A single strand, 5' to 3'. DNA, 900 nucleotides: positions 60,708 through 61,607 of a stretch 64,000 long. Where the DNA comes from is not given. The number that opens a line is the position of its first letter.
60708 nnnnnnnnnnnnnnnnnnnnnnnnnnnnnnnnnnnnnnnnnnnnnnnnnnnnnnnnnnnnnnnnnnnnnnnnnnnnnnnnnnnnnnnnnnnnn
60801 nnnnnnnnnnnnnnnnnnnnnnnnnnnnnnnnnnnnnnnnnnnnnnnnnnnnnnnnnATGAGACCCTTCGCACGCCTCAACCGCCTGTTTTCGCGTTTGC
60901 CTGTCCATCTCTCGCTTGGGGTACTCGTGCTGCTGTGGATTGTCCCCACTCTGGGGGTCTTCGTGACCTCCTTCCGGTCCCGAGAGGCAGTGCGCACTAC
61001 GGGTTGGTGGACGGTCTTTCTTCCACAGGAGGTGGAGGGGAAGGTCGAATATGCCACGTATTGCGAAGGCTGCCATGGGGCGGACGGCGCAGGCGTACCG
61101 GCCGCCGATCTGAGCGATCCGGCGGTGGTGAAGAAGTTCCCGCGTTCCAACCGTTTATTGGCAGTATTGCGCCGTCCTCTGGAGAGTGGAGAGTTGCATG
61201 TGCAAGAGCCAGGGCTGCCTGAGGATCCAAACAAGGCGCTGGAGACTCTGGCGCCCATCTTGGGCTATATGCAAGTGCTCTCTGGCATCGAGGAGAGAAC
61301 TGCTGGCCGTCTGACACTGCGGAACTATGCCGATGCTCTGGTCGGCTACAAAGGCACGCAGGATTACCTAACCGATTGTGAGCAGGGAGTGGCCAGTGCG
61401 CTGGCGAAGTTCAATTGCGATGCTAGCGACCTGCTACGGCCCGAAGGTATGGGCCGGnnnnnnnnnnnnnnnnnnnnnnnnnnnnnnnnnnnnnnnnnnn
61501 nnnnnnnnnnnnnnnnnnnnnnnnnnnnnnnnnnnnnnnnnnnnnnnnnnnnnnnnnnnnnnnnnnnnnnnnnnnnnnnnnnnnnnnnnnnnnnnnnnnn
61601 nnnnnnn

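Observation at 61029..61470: Cytochrome c-like CXXCH module inserted in the external loop of a MalG-type sugar ABC permease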

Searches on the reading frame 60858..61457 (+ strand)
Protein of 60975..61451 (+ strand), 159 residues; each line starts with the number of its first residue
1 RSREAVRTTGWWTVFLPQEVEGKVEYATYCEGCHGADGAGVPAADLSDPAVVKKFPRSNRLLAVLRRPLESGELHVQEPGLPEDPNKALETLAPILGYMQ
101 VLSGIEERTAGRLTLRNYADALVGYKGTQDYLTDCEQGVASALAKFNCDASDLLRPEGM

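Call 6: find_homologous_proteins(query=window:60975-61451:+, max_evalue=0.001)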
Query window:60975-61451:+ (159 aa): 18 proteins with E <= 0.001 among 279 candidates.
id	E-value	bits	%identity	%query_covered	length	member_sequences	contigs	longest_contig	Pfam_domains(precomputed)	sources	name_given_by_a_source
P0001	7.1e-63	229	67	100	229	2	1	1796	-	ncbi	-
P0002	6.1e-56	206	62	100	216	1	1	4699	-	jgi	jgi:alpha-glucoside transport system permease protein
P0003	6.7e-45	171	49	100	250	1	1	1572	-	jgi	-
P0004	4.1e-41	158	51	100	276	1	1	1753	PF13442.12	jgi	-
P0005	4.4e-40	155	57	83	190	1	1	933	-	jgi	-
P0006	2.3e-35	140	65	63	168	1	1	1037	-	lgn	-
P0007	1.2e-30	124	45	100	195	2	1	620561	PF13442.12,PF00034.27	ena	-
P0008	1.1e-28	118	45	100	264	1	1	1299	-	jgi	jgi:alpha-glucoside transport system permease protein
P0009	1.3e-28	118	45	100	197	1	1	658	PF13442.12,PF00034.27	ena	-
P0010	1.8e-25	107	46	85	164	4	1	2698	PF13442.12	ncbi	ncbi:MAG TPA: hypothetical protein VGK56_14305, partial [Anaerolineales bacterium]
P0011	7.2e-25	105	55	61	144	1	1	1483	-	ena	-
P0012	1.7e-23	101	45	82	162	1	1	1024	PF13442.12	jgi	jgi:alpha-glucoside transport system permease protein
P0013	1.8e-19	88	88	32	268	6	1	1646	PF00528.28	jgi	jgi:alpha-glucoside transport system permease protein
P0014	3.6e-18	84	42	86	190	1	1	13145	-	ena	-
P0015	1.4e-17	82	72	38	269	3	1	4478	PF00528.28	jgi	jgi:alpha-glucoside transport system permease protein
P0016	1.1e-15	76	69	38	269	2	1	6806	PF00528.28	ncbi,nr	ncbi:MAG TPA: carbohydrate ABC transporter permease [Anaerolineae bacterium]|nr:carbohydrate ABC tra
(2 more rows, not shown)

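Call 18: find_encoding_contigs(protein=P0016, flank=6000, max_places=2)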
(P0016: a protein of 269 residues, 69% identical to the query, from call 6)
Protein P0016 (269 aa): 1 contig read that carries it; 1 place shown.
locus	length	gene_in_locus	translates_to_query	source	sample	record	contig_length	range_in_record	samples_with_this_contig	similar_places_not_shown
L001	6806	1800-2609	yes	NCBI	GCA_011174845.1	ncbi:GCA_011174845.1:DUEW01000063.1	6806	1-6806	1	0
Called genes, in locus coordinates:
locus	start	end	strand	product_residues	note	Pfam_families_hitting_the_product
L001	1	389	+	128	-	?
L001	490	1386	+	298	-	PF00528:BPD_transp_1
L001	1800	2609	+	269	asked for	PF00528:BPD_transp_1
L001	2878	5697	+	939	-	PF00690:Cation_ATPase_N, PF00122:E1-E2_ATPase, PF13246:Cation_ATPase, PF00702:Hydrolase, PF00689:Cation_ATPase_C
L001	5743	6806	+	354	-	PF03109:ABC1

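Call 21: search_protein_representatives(alignment_id=A2)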
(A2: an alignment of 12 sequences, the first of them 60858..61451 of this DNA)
Query: 12 sequences, 196 profile positions. Proteins with E-value up to 0.001 (for the whole library): 1910; up to 1e-10: 315; up to 1e-30: 27. The best 150 are listed.
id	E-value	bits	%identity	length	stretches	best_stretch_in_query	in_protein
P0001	9.4e-90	315.7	-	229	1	1-196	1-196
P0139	2.4e-68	245.9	-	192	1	1-168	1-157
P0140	3.2e-64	232.4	-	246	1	1-191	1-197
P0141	5.9e-64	231.5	-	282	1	2-196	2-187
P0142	7.6e-53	195.3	-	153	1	1-125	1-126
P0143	1.1e-49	184.9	-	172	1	1-176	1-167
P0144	5.9e-49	182.6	-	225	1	2-174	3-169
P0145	3.7e-48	180.0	-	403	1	4-176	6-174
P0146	4.9e-47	176.3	-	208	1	1-146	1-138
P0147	6.8e-47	175.9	-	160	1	46-186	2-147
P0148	1.9e-46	174.4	-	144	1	1-99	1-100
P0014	1.1e-45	171.9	-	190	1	43-195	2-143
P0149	4.6e-45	169.9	-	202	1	1-112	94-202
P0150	6.6e-44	166.1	-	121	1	1-123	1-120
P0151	5.5e-43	163.1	-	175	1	1-122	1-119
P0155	1.7e-37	145.2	-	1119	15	54-78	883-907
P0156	6.2e-36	140.1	-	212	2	1-57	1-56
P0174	1.9e-24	102.6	-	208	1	61-139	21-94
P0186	1.0e-22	96.9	-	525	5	44-138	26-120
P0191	3.0e-21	92.2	-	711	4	60-126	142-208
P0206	5.5e-18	81.5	-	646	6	29-147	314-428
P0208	9.4e-18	80.8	-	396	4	65-126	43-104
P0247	8.2e-14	67.9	-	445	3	60-142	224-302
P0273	6.8e-13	64.9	-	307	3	58-132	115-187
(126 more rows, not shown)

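Call 22: search_protein_families(library=pfam, proteins=[P0174, P0186, P0206, P0247, P0191, P0208, P0273, P0145, P0155], max_evalue=0.001)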
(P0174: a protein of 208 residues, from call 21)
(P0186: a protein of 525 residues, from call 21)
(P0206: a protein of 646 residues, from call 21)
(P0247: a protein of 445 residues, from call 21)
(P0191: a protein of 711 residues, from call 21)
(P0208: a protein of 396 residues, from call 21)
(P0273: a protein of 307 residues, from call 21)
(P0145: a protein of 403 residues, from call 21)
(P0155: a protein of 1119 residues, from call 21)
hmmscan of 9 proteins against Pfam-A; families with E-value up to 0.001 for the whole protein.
P0174 (208 aa): 2 families
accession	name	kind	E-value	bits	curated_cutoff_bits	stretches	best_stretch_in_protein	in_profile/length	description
PF13442.11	Cytochrome_CBB3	-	5.7e-07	30.2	27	1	19-92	4-68/68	Cytochrome C oxidase, cbb3-type, subunit III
PF00034.26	Cytochrom_C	-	0.00026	22.7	21.3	0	22-94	5-88/90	Cytochrome c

P0186 (525 aa): 9 families
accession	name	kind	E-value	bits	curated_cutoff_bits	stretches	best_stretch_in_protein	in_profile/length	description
PF13442.11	Cytochrome_CBB3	-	6e-56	187.1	27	5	418-493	3-68/68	Cytochrome C oxidase, cbb3-type, subunit III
PF00034.26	Cytochrom_C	-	3.2e-36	125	21.3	4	418-496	1-89/90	Cytochrome c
PF14495.11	Cytochrom_C550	-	1.1e-11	45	27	0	418-443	26-50/136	Cytochrome c-550 domain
PF14522.11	Cytochrome_C7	-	1.2e-06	28.7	24.8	0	422-437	37-52/67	Cytochrome c7 and related cytochrome c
PF11845.13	Tll0287-like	-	1.1e-05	26.4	24.1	0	426-438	101-113/144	Tll0287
PF14537.11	Cytochrom_c3_2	-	2.2e-05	25.3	25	0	219-236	22-39/79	Cytochrome c3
PF22113.1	Mtrc-MtrF_II-IV_dom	-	4.4e-05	23.5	30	0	421-436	151-166/176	Outer membrane cytochrome MtrC/MtrF-like, domains II/IV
PF14376.11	Haem_bd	-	0.00047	20.6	27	0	421-451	34-64/133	Haem-binding domain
PF09699.15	Paired_CXXCH_1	-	0.00051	20.1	20.6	0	48-58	29-39/41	Doubled CXXCH motif (Paired_CXXCH_1)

P0206 (646 aa): 8 families
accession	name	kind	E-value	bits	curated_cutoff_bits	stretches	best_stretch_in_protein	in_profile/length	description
PF13442.11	Cytochrome_CBB3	-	1.9e-64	214.4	27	6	74-149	3-68/68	Cytochrome C oxidase, cbb3-type, subunit III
PF00034.26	Cytochrom_C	-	3.8e-43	147.2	21.3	5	162-235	1-84/90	Cytochrome c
PF14495.11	Cytochrom_C550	-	9e-14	51.8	27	0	440-470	13-43/136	Cytochrome c-550 domain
PF22113.1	Mtrc-MtrF_II-IV_dom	-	1.8e-06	28.1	30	0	170-180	156-166/176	Outer membrane cytochrome MtrC/MtrF-like, domains II/IV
PF09699.15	Paired_CXXCH_1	-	6.1e-05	23.1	20.6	0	170-181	5-17/41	Doubled CXXCH motif (Paired_CXXCH_1)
PF14522.11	Cytochrome_C7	-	8.6e-05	22.7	24.8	0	82-92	13-23/67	Cytochrome c7 and related cytochrome c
PF14537.11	Cytochrom_c3_2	-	0.00019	22.2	25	0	77-92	21-36/79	Cytochrome c3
PF11845.13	Tll0287-like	-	0.00027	21.8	24.1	0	258-267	102-111/144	Tll0287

P0247 (445 aa): 4 families
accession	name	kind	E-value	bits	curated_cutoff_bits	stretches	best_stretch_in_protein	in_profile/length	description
PF13442.11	Cytochrome_CBB3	-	9.4e-53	176.9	27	4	223-297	4-68/68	Cytochrome C oxidase, cbb3-type, subunit III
PF00034.26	Cytochrom_C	-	5.9e-28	98.5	21.3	3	224-299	3-88/90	Cytochrome c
PF14495.11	Cytochrom_C550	-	1.7e-05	25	27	0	44-59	27-42/136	Cytochrome c-550 domain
PF09699.15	Paired_CXXCH_1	-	0.00027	21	20.6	0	416-434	19-37/41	Doubled CXXCH motif (Paired_CXXCH_1)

P0191 (711 aa): 7 families
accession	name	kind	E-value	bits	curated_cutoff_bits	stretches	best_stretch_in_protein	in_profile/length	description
PF13442.11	Cytochrome_CBB3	-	2.4e-52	175.5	27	4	330-398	5-68/68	Cytochrome C oxidase, cbb3-type, subunit III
PF00034.26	Cytochrom_C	-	1.9e-24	87.2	21.3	3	54-130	1-87/90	Cytochrome c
PF09699.15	Paired_CXXCH_1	-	6e-18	64.7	20.6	1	656-706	1-39/41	Doubled CXXCH motif (Paired_CXXCH_1)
PF14522.11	Cytochrome_C7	-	1e-16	60.9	24.8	1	570-644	9-66/67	Cytochrome c7 and related cytochrome c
PF14537.11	Cytochrom_c3_2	-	4e-15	56.5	25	1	637-704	6-65/79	Cytochrome c3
PF02085.21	Cytochrom_CIII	-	1.3e-08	35.5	22.9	0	548-645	7-83/101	Class III cytochrome C family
PF22678.1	Cytochrom_c_NrfB-like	-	5.6e-08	33.6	27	0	465-532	1-66/89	Cytochrome c-type protein NrfB-like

P0208 (396 aa): 6 families
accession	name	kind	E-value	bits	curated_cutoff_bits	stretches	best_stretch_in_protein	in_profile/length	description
PF13442.11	Cytochrome_CBB3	-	2.3e-48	162.8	27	3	224-293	3-67/68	Cytochrome C oxidase, cbb3-type, subunit III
PF00034.26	Cytochrom_C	-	1.1e-28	100.8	21.3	3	226-293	3-85/90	Cytochrome c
PF14495.11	Cytochrom_C550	-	4.9e-07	30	27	0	27-51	17-41/136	Cytochrome c-550 domain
PF02167.20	Cytochrom_C1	-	4.4e-05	23.7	22.8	0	129-146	16-33/219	Cytochrome C1 family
PF09699.15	Paired_CXXCH_1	-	0.00029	20.9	20.6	0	137-152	7-22/41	Doubled CXXCH motif (Paired_CXXCH_1)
PF23392.1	DUF7101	-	0.00081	19.8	27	0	218-242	20-43/96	Domain of unknown function (DUF7101)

P0273 (307 aa): 3 families
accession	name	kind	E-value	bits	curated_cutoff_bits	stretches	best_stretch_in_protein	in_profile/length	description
PF00034.26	Cytochrom_C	-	3.2e-24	86.5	21.3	3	215-302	1-88/90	Cytochrome c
PF13442.11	Cytochrome_CBB3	-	2.8e-22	79.2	27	3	215-299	3-67/68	Cytochrome C oxidase, cbb3-type, subunit III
PF21342.2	SoxA-TsdA_cyt-c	-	0.00024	21.5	27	0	125-149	16-40/88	SoxA/TsdA, cytochrome c domain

P0145 (403 aa): 1 family
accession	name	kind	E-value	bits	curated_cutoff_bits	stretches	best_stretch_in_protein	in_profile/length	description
PF00528.27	BPD_transp_1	-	1.2e-13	51.7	26.4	1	215-395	4-181/184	Binding-protein-dependent transport system inner membrane component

P0155 (1119 aa): 8 families
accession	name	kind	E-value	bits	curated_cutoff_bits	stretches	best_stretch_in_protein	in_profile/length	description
PF13442.11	Cytochrome_CBB3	-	1.1e-141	461.8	27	15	24-84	3-64/68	Cytochrome C oxidase, cbb3-type, subunit III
PF00034.26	Cytochrom_C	-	1.5e-67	225.4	21.3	1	963-1036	4-88/90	Cytochrome c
PF09086.16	DUF1924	-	1.7e-13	51.2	22.5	0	890-907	21-38/96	Domain of unknown function (DUF1924)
PF21817.3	CapR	-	2e-13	50.7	24.2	0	166-189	21-44/67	CapR homology domain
PF21999.2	IMS_HHH_1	-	2.7e-07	31.4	27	0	592-610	30-48/53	DNA polymerase-iota, thumb domain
PF22113.1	Mtrc-MtrF_II-IV_dom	-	3.3e-05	23.9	30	0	890-991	23-104/176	Outer membrane cytochrome MtrC/MtrF-like, domains II/IV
PF09699.15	Paired_CXXCH_1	-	5.9e-05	23.1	20.6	0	969-978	30-39/41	Doubled CXXCH motif (Paired_CXXCH_1)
PF14495.11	Cytochrom_C550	-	0.00032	20.8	27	0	887-904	26-43/136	Cytochrome c-550 domain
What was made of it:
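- On Class I c-type cytochrome (PF13442 / PF00034): Multi-domain cytochromes c are retrieved from 1.84 billion representatives (calls 21, 22).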

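Call 26: find_related_loci(query=A2, collection=genome_contigs, flank=10000)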
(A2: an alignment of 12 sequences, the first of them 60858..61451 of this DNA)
Query A2 (198 aa) in genome_contigs; peptide patterns used: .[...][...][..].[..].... (x = any residue, [..] = any of these).
600 stretches matched a pattern (row limit reached: there are more); 37 encode a relative of the query (tblastn E <= 1e-3); 37 distinct loci.
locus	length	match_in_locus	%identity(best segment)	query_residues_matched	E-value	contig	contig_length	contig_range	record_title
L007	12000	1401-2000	67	1-198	1e-87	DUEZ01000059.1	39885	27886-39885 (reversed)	MAG TPA_asm: Anaerolineae bacterium isolate W379 Contig59, whole genome shotgun sequence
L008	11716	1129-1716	63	1-198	2e-85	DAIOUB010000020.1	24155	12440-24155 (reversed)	MAG TPA_asm: Levilinea sp. isolate CTOTU7638 NODE_3460_length_24155_cov_9.751369, whole genome shotgun sequence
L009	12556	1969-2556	63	1-198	3e-85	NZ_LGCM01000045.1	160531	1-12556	Levilinea saccharolytica strain KIBI-1 contig_8, whole genome shotgun sequence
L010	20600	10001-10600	58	1-198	1e-81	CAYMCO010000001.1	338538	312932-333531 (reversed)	MAG TPA_asm: uncultured Anaerolineaceae bacterium isolate SRP323688_co1_47 genome assembly, contig: NODE_36_length_33853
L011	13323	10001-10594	66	1-198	1e-81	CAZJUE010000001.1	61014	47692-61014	MAG TPA_asm: uncultured Anaerolineaceae bacterium isolate SRP321284_co1_23 genome assembly, contig: NODE_563_length_6101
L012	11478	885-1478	62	1-198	6e-81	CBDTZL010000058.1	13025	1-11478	MAG TPA_asm: uncultured bacterium isolate ERR2431947_binner23_Refined_26 genome assembly, contig: ERZ24794554.1097, whol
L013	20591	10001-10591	58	1-198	2e-76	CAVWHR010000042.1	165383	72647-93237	MAG: uncultured Chloroflexia bacterium isolate MFD01299.bin.2.145 genome assembly, contig: contig_7612, whole genome sho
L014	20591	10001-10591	55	1-198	1e-73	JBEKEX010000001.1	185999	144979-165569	MAG: Anaerolineaceae bacterium isolate SPRUCE 216 SPRUCE_216_1, whole genome shotgun sequence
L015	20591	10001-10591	55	1-198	9e-72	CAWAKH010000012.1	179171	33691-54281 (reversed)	MAG: uncultured Chloroflexia bacterium isolate MFD02416.bin.1.374 genome assembly, contig: contig_38958, whole genome sh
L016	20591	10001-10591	52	1-198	1e-70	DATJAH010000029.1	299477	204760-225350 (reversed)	MAG TPA_asm: Anaerolineales bacterium isolate SMAG_U15322 k141_2539561, whole genome shotgun sequence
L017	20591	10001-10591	61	3-198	5e-68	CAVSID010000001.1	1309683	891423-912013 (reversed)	MAG: uncultured Chloroflexia bacterium isolate MFD02416.bin.2.77 genome assembly, contig: contig_12481, whole genome sho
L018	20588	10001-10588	52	1-198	7e-67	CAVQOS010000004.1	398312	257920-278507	MAG: uncultured Chloroflexia bacterium isolate MFD10097.bin.1.24 genome assembly, contig: contig_1216, whole genome shot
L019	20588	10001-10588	55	1-198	7e-67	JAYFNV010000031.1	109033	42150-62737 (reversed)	MAG: Anaerolineaceae bacterium isolate 5C_40 c_5C_000000034062, whole genome shotgun sequence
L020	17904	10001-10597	55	1-198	1e-58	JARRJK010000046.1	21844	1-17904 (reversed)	MAG: Anaerolineales bacterium isolate Spart_018_MAG scaffold_1820, whole genome shotgun sequence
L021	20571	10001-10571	53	8-198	1e-51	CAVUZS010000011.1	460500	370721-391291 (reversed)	MAG: uncultured Chloroflexia bacterium isolate MFD04492.bin.2.97 genome assembly, contig: contig_31819, whole genome sho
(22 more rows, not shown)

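Call 31: search_solved_structures(query=A4, max_evalue=1, show_alignments=0)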
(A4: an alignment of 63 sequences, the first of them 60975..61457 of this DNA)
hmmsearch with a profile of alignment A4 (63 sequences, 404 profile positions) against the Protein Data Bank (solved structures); distinct sequences matched with E-value up to 1: 32.
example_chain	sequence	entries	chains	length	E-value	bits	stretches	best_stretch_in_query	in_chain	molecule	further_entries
7cad_B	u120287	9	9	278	4.1e-27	98.5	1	185-404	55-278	ABC transporter, permease protein SugB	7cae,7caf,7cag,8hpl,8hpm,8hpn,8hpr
8ja7_B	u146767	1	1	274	6.7e-27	97.8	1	188-404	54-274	Trehalose transport system permease protein SugB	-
2r6g_G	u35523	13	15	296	3.7e-20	75.6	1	201-404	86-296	Maltose transport system permease protein malG | Maltose transporter subunit; membrane component of ABC superfamily | Binding-protein-dependent transport system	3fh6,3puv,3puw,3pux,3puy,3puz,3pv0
9bcr_I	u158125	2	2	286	5e-15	58.7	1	201-394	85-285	Maltose/maltodextrin transport system permease protein MalG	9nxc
4tqu_N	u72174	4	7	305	2.4e-14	56.4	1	195-403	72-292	AlgM2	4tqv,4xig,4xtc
8y5f_C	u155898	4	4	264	6.1e-10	41.9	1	189-345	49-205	Spermidine/putrescine transport system permease protein PotC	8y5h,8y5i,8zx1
8y5g_C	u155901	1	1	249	6.3e-10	41.9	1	189-345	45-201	Spermidine/putrescine transport system permease protein PotC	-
3fh6_F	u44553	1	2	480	1.4e-06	30.9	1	273-349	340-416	Maltose transport system permease protein malF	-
2r6g_F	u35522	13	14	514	1.6e-06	30.7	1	273-349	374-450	Maltose transport system permease protein malF | Maltose transporter subunit; membrane component of ABC superfamily | Maltose/maltodextrin transport system perm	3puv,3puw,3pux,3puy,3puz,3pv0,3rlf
9nxc_H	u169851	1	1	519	1.6e-06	30.7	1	273-349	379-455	Maltose/maltodextrin transport system permease protein MalF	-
8snh_G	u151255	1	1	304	0.00033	23.1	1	59-125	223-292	Cbb3-type cytochrome c oxidase subunit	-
4tqu_M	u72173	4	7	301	0.00062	22.2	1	291-387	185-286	AlgM1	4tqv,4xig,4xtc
3mk7_C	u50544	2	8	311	0.0017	20.7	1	59-125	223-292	Cytochrome c oxidase, cbb3-type, subunit P | Cbb3-type cytochrome c oxidase subunit CcoP1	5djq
6xkx_p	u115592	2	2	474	0.0064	18.8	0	57-82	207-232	Cbb3-type cytochrome c oxidase subunit CcoP,Cytochrome c-type cyt cy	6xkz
8ja7_A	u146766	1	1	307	0.031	16.6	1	281-335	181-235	Trehalose transport system permease protein SugA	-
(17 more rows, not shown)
